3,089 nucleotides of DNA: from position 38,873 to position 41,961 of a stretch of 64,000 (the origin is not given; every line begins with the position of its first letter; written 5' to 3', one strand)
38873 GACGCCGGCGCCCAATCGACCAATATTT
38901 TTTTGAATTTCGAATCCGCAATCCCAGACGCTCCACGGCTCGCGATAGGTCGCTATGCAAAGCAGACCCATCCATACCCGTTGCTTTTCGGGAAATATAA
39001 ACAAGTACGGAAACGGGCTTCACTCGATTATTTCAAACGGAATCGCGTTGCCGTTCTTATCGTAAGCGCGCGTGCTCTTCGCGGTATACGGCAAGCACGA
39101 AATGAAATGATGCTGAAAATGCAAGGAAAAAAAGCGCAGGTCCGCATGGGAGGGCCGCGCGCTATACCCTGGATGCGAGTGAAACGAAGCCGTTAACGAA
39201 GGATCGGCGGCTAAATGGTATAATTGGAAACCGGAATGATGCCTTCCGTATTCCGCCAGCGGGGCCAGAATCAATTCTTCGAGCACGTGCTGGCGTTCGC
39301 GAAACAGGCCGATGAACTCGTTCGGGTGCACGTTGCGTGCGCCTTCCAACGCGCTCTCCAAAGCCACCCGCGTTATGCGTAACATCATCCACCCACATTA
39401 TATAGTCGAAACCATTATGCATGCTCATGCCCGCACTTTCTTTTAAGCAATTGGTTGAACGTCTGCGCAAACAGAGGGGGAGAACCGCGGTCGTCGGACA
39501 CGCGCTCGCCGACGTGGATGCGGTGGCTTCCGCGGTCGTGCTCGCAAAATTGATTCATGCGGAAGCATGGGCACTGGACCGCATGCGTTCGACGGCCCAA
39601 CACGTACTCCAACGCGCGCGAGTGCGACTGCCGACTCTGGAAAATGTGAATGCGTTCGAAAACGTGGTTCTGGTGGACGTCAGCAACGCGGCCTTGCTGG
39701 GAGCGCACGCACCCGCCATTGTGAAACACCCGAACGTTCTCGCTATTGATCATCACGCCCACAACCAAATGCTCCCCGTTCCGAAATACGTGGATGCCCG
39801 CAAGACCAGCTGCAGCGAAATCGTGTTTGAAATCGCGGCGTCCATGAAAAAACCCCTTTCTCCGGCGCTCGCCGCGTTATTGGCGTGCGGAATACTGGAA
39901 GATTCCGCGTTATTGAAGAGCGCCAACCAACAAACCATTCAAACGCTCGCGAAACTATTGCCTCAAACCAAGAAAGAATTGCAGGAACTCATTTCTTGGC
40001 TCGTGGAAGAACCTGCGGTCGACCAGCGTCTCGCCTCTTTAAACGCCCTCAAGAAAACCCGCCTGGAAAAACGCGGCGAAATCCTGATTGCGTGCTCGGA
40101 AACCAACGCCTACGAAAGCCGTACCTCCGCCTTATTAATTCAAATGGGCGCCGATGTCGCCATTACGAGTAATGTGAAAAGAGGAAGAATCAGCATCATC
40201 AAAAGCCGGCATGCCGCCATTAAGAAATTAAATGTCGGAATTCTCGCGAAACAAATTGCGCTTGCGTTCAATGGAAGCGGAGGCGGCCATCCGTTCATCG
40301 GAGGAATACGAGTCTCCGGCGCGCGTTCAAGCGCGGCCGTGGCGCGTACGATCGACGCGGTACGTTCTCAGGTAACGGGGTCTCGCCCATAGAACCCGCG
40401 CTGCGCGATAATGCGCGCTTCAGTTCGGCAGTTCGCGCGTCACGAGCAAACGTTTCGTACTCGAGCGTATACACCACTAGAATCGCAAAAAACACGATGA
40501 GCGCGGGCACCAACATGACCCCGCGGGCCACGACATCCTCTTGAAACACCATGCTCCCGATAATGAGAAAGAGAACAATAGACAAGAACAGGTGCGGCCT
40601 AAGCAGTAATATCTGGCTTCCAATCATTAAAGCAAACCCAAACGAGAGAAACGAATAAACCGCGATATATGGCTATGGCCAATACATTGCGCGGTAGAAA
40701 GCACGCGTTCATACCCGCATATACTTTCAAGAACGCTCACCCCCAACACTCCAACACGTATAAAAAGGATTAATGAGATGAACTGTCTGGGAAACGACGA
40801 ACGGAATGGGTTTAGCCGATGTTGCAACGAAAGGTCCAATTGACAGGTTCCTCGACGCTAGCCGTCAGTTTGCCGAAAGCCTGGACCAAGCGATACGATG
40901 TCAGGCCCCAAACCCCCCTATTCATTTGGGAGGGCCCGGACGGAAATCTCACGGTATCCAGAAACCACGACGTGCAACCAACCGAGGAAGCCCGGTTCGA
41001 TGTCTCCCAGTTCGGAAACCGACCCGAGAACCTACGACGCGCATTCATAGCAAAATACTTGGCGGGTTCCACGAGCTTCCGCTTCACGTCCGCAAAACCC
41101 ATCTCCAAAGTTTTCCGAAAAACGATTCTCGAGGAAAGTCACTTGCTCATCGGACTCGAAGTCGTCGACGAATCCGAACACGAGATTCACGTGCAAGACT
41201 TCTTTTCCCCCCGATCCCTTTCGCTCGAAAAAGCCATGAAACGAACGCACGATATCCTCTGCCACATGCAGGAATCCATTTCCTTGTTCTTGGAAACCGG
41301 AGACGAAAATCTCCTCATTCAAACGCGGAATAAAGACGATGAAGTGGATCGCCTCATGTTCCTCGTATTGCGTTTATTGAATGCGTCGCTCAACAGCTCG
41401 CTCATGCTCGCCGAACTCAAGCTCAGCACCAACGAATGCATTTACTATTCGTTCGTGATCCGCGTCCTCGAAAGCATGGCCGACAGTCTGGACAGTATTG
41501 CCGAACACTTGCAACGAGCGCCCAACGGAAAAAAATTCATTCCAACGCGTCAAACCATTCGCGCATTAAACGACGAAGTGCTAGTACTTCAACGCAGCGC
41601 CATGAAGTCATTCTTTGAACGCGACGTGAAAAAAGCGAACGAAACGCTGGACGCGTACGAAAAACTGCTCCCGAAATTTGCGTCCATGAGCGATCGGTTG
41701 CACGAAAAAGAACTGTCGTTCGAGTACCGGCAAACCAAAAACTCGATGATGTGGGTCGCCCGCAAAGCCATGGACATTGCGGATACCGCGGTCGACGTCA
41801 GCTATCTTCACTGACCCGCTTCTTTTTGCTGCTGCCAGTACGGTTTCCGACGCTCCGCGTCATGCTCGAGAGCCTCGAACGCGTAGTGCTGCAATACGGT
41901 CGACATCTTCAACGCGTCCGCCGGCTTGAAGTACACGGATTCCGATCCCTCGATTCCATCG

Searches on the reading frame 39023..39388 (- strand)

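Call 49: search_protein_families(library=pfam, proteins=[window:39023-39388:-], max_evalue=0.001)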
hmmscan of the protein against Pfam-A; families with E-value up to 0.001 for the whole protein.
window:39023-39388:- (122 aa): 1 family
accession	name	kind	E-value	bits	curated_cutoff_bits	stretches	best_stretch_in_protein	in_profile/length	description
PF14464.11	Prok-JAB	-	3e-08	34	25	1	10-96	5-99/114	Prokaryotic homologs of the JAB domain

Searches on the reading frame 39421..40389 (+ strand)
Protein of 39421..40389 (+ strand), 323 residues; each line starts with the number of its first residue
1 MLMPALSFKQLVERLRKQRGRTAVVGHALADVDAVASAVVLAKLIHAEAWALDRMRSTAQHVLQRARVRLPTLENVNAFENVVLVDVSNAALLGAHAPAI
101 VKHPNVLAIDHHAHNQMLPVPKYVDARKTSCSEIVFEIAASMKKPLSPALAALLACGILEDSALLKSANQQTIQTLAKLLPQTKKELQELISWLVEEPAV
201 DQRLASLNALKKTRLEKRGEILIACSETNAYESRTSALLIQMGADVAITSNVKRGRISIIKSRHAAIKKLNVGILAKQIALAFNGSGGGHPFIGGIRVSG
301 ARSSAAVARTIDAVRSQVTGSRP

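Call 49: search_protein_families(library=pfam, proteins=[window:39421-40389:+], max_evalue=0.001)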
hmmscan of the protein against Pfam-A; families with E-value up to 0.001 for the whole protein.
window:39421-40389:+ (323 aa): 2 families
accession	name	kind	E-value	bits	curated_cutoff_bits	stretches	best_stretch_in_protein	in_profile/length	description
PF01368.27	DHH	-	4.2e-14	53.3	28.1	1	22-158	2-125/125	DHH family, N-terminal domain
PF02272.25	DHHA1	-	6.9e-06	26.9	25.9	1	246-304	33-89/102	DHHA1 domain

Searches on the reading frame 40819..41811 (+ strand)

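Call 49: search_protein_families(library=pfam, proteins=[window:40819-41811:+], max_evalue=0.001)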
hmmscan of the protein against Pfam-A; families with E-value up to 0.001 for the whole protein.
window:40819-41811:+ (331 aa): 1 family
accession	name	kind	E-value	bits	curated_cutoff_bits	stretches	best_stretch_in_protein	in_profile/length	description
PF01895.24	PhoU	-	4.1e-09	37.1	23.5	1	149-229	10-87/89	PhoU domain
